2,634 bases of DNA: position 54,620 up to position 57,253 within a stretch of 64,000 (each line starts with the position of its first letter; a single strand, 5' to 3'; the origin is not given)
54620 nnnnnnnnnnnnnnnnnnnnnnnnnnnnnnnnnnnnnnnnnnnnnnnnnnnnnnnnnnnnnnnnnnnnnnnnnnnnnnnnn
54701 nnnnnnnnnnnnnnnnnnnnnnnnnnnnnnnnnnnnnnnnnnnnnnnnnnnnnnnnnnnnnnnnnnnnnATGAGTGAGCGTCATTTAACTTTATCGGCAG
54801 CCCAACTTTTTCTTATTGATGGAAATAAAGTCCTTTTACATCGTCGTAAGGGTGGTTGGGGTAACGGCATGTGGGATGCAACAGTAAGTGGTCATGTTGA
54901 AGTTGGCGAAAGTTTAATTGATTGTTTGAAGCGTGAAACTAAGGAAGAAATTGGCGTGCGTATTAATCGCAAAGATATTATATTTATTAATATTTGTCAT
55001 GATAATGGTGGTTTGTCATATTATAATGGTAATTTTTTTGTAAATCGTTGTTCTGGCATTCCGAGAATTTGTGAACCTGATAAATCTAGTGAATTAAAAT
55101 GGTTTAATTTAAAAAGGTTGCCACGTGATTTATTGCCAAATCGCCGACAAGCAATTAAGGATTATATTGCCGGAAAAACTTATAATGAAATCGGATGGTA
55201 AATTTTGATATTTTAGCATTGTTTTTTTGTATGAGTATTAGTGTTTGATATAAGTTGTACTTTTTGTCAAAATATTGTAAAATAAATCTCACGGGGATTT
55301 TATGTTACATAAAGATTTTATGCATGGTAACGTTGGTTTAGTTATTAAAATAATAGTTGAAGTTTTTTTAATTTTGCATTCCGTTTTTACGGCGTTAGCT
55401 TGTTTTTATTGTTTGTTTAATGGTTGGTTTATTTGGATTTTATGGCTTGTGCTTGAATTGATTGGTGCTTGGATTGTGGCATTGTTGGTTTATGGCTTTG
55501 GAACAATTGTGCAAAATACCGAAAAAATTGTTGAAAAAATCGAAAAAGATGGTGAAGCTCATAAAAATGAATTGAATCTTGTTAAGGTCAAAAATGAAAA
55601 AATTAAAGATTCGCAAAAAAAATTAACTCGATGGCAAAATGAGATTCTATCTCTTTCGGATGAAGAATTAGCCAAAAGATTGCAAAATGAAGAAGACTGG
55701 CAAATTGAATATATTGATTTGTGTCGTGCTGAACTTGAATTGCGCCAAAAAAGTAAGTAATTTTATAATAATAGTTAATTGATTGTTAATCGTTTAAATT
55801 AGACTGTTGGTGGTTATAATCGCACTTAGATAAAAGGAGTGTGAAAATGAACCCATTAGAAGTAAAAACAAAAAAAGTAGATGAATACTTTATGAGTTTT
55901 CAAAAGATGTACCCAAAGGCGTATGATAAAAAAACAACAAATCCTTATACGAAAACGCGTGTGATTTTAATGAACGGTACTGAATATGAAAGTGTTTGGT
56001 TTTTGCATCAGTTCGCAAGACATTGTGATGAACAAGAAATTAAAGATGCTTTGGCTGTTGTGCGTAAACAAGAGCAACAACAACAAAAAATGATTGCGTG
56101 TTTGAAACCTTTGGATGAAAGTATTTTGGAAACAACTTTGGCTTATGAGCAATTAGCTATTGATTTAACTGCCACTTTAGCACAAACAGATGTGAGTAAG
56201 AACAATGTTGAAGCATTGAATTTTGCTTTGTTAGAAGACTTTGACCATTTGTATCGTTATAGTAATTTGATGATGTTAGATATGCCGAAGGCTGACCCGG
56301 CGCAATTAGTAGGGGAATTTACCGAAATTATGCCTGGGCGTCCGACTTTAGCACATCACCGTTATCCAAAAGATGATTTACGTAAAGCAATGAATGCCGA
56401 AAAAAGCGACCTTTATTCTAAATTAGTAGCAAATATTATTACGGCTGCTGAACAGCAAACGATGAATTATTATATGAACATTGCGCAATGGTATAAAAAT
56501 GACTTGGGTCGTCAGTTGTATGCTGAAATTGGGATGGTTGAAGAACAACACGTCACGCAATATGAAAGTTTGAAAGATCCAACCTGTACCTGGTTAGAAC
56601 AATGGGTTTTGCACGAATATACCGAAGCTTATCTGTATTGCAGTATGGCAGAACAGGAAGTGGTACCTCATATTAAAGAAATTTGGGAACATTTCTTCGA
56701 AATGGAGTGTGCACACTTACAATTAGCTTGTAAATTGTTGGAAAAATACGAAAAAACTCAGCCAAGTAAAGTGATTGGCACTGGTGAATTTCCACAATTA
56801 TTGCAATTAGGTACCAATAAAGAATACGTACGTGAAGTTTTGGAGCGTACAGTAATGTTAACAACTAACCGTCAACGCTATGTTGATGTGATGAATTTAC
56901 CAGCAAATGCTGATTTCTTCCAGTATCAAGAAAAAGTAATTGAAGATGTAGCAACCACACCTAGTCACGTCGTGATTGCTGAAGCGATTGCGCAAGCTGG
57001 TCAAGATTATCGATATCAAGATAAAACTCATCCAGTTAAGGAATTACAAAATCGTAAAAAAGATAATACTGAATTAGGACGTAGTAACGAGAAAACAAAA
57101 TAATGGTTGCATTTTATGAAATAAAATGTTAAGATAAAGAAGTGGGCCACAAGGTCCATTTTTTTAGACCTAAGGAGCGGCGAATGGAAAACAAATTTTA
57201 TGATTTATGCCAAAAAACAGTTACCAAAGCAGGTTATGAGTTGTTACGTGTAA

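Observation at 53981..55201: Viperin-like radical SAM enzyme translationally coupled to a Nudix hydrolase, beside tRNA genes: candidate antiviral nucleotide-modification cassette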

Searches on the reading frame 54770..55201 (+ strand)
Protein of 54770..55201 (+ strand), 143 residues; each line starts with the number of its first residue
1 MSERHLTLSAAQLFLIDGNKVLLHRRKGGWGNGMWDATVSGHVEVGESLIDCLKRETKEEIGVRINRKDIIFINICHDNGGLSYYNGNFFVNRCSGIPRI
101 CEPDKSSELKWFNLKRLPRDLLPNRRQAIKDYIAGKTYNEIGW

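Call 4: search_protein_families(library=pfam, proteins=[window:54770-55201:+], max_evalue=0.01)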
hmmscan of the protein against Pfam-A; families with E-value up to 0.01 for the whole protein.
window:54770-55201:+ (143 aa): 2 families
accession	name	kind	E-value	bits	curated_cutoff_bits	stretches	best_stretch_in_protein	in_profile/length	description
PF00293.34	NUDIX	-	9.5e-16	58.5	21.1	1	10-130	5-132/134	NUDIX domain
PF14815.12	NUDIX_4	-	0.00053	20.2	35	1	13-78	3-64/113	NUDIX domain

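Call 5: search_protein_families(library=ncbifam, proteins=[window:54770-55201:+], max_evalue=0.01)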
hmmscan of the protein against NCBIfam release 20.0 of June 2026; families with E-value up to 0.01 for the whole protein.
window:54770-55201:+ (143 aa): 14 families
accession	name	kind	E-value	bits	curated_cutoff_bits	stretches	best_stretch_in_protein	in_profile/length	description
NF001299.0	PRK00241.1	equivalog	1.9e-08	34.1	158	1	17-66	144-191/263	NAD(+) diphosphatase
NF041653.1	Nud_hyd_Meth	equivalog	5.4e-08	32.8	300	1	5-119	25-140/170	Nudix hydrolase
NF006530.0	PRK08999.1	equivalog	4.3e-07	29.3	245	1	9-129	9-124/315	Nudix family hydrolase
NF002995.0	PRK03759.1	equivalog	3.5e-06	26.8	127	1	14-117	41-150/185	isopentenyl-diphosphate Delta-isomerase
NF011922.0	PRK15393.1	equivalog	2.1e-05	24.2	152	1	9-64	39-97/182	NUDIX hydrolase YfcD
NF003788.0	PRK05379.1-5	equivalog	4e-05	23.1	354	1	11-65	216-269/351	bifunctional nicotinamide-nucleotide adenylyltransferase/Nudix hydroxylase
TIGR00586.1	mutt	equivalog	4.1e-05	23.6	97.9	1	16-124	14-118/129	8-oxo-dGTP diphosphatase MutT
NF007834.0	PRK10546.1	equivalog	4.6e-05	23.3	156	1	17-73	14-69/135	pyrimidine (deoxy)nucleoside triphosphate diphosphatase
NF006961.0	PRK09438.1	equivalog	0.00057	19.4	103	1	20-75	21-73/151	dihydroneopterin triphosphate diphosphatase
NF003791.0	PRK05379.2-3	equivalog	0.00079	18.7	409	1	14-66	208-259/340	bifunctional nicotinamide-nucleotide adenylyltransferase/Nudix hydroxylase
NF012016.0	PRK15472.1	equivalog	0.0011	18.7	95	1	31-77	29-74/141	nucleoside triphosphatase NudI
NF003785.0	PRK05379.1-1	equivalog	0.0032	16.7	418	1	14-119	209-322/347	bifunctional nicotinamide-nucleotide adenylyltransferase/Nudix hydroxylase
NF008003.0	PRK10729.1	equivalog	0.0035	16.6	248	1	38-81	94-136/210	ADP-ribose diphosphatase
NF041652.1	Nud_hyd_Dein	equivalog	0.0097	16.1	200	0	13-68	18-77/152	Nudix hydrolase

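Call 6: search_protein_families(library=padloc, proteins=[window:54770-55201:+], max_evalue=0.01)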
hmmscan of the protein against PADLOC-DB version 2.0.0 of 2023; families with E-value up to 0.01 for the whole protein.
window:54770-55201:+ (143 aa): 1 family
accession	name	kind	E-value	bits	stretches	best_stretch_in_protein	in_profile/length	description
PDLC04899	PDC-S07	-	1.1e-08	32.8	1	16-119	15-114/135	-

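Call 46: find_homologous_proteins(query=window:54770-55198:+)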
Query window:54770-55198:+ (143 aa): 3 proteins with E <= 0.001 among 8 candidates.
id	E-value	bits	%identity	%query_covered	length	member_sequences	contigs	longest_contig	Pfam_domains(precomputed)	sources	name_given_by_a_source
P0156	1.9e-94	331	100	100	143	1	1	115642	PF00293.35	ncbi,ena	-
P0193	1.9e-10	59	40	71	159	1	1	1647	PF00293.35,PF14815.13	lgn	-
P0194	4.8e-4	38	33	97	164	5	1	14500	PF00293.35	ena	-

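Call 47: find_encoding_contigs(protein=P0193, flank=5000, max_places=3)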
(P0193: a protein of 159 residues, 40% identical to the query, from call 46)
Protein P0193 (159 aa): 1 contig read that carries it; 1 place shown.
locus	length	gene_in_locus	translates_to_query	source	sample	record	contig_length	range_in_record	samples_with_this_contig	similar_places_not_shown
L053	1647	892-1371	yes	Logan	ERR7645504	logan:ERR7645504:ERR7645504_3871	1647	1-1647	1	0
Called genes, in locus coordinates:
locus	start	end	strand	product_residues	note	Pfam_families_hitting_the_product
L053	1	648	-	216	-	?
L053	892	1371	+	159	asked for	PF00293:NUDIX, PF14815:NUDIX_4 (weak)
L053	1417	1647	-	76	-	?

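Call 48: find_encoding_contigs(protein=P0194, flank=6000, max_places=3)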
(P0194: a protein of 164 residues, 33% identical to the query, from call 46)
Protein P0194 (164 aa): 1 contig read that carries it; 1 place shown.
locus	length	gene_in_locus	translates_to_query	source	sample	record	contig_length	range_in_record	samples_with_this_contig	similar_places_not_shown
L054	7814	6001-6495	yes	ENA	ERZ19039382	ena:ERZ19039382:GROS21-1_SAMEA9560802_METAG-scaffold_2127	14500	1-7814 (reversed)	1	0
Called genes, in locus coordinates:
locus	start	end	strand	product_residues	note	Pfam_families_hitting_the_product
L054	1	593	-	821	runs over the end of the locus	-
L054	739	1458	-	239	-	-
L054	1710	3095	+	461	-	PF00083:Sugar_tr, PF07690:MFS_1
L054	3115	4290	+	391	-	PF10509:GalKase_gal_bdg, PF00288:GHMP_kinases_N, PF08544:GHMP_kinases_C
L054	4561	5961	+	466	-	PF01087:GalP_UDP_transf, PF02744:GalP_UDP_tr_C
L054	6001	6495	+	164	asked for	PF00293:NUDIX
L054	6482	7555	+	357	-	PF02540:NAD_synthase (weak), PF02568:ThiI (faint), PF03054:tRNA_Me_trans, PF20259:tRNA_Me_trans_M, PF20258:tRNA_Me_trans_C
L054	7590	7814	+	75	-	?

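Call 70: search_solved_structures(query=window:54770-55198:+, max_evalue=0.01, show_alignments=2)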
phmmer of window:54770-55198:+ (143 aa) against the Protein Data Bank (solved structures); distinct sequences matched with E-value up to 0.01: 60.
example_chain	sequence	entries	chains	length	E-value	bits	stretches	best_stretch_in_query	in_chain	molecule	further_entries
6fl4_A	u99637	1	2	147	1.1e-11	47.9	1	10-122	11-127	Nudix hydrolase 1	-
5gp0_E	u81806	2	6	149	1.2e-11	47.9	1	10-122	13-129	Nudix hydrolase 1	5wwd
6dby_A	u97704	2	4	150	1.2e-11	47.9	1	10-122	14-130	Nudix hydrolase 1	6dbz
5wy6_E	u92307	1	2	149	8.2e-11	45.1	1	10-122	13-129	Nudix hydrolase 1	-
4dyw_A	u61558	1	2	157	6.5e-09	39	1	16-130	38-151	MutT/NUDIX family protein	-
6ypb_A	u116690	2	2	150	8.5e-08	35.4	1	12-122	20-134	Geranyl diphosphate phosphohydrolase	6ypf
4kyx_A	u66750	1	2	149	6.5e-07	32.5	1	12-127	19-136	ADP-ribose pyrophosphatase MutT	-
2pqv_A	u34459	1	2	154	1.7e-06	31.1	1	14-119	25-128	MutT/nudix family protein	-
5mzf_A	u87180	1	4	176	2.3e-05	27.5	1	14-118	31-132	MTH1 protein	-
5bon_A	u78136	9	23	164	2.3e-05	27.4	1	21-118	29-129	Probable 8-oxo-dGTP diphosphatase NUDT15 | Nucleotide triphosphate diphosphatase NUDT15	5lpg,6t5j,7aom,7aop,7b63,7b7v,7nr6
7b64_A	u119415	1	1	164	2.3e-05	27.4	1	21-118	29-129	Nucleotide triphosphate diphosphatase NUDT15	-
7b67_A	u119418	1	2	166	2.4e-05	27.4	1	21-118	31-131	Nucleotide triphosphate diphosphatase NUDT15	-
7b66_A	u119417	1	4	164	2.4e-05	27.4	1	21-118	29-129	Nucleotide triphosphate diphosphatase NUDT15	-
7b65_A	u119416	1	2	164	2.6e-05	27.3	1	21-118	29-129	Nucleotide triphosphate diphosphatase NUDT15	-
5mze_A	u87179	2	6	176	3.5e-05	26.8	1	13-123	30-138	7,8-dihydro-8-oxoguanine triphosphatase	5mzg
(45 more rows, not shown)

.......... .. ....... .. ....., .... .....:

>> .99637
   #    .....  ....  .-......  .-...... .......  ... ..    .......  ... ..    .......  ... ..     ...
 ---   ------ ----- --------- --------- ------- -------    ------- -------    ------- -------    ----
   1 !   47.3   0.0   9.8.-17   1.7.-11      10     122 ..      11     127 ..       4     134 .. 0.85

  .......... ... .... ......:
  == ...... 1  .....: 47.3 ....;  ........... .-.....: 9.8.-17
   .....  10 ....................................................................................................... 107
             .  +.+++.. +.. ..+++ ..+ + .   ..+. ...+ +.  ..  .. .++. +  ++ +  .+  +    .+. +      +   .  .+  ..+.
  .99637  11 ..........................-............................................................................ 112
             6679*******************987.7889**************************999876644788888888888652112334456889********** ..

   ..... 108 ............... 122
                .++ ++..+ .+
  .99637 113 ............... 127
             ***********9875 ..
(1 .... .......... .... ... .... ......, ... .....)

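Call 71: search_protein_families(library=phrogs, proteins=[window:54770-55198:+], max_evalue=0.001)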
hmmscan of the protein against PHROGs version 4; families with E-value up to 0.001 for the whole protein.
window:54770-55198:+ (143 aa): 4 families
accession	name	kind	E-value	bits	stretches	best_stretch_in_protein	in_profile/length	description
phrog_1198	-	other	1.7e-15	58.4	1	13-125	42-159/253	MutT/NUDIX hydrolase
phrog_15528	-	head and packaging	5.8e-07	29.3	1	9-116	523-622/794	portal protein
phrog_19657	-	other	7.6e-05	23.7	1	39-94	64-117/176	nudix hydrolase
phrog_6216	-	unknown function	0.00038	20.3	1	11-128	5-109/545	-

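Call 77: search_protein_families(library=pfam, proteins=[L052:7356-7886:-], max_evalue=0.01)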
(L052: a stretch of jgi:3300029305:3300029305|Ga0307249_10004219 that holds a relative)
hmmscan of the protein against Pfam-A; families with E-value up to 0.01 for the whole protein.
L052:7356-7886:- (176 aa): 0 families

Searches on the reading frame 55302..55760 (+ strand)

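Call 4: search_protein_families(library=pfam, proteins=[window:55302-55760:+], max_evalue=0.01)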
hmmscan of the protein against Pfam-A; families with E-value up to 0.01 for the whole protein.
window:55302-55760:+ (152 aa): 2 families
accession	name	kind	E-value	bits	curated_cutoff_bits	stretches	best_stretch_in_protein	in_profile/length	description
PF24195.1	DUF7420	-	0.0013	19.3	27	1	11-86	45-122/124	Family of unknown function (DUF7420)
PF10112.14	Halogen_Hydrol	-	0.0069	16.8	29.8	1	27-128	7-97/191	5-bromo-4-chloroindolyl phosphate hydrolysis protein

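Call 5: search_protein_families(library=ncbifam, proteins=[window:55302-55760:+], max_evalue=0.01)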
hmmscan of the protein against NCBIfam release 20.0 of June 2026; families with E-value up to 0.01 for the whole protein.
window:55302-55760:+ (152 aa): 0 families

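Call 6: search_protein_families(library=padloc, proteins=[window:55302-55760:+], max_evalue=0.01)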
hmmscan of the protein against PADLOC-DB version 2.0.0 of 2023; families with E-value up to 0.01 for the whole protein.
window:55302-55760:+ (152 aa): 0 families

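Call 71: search_protein_families(library=phrogs, proteins=[window:55302-55757:+], max_evalue=0.001)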
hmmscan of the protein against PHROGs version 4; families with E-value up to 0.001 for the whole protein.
window:55302-55757:+ (152 aa): 0 families

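Call 77: search_protein_families(library=pfam, proteins=[L052:7356-7886:-], max_evalue=0.01)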
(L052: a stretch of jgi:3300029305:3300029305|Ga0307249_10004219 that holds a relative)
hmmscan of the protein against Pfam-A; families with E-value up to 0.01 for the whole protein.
L052:7356-7886:- (176 aa): 0 families

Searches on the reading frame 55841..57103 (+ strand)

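Call 4: search_protein_families(library=pfam, proteins=[window:55841-57103:+], max_evalue=0.01)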
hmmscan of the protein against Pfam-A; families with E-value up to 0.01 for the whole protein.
window:55841-57103:+ (420 aa): 0 families

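Call 5: search_protein_families(library=ncbifam, proteins=[window:55841-57103:+], max_evalue=0.01)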
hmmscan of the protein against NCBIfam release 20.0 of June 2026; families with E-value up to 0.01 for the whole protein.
window:55841-57103:+ (420 aa): 1 family
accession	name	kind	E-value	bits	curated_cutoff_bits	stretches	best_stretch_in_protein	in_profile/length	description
NF058679.1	EncB_fam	subfamily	0.001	19.1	90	0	27-94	11-79/117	encapsulin nanocompartment ferritin-likeEncB family encapsulin nanocompartment ferritin-like cargo protein cargo protein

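Call 6: search_protein_families(library=padloc, proteins=[window:55841-57103:+], max_evalue=0.01)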
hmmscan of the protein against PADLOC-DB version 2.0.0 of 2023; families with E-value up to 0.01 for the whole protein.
window:55841-57103:+ (420 aa): 0 families

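Call 71: search_protein_families(library=phrogs, proteins=[window:55847-57100:+], max_evalue=0.001)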
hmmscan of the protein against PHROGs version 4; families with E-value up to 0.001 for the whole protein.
window:55847-57100:+ (418 aa): 0 families

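Call 77: search_protein_families(library=pfam, proteins=[L052:7356-7886:-], max_evalue=0.01)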
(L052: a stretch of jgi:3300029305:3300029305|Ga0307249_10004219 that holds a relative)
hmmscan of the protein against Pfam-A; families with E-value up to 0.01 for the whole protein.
L052:7356-7886:- (176 aa): 0 families
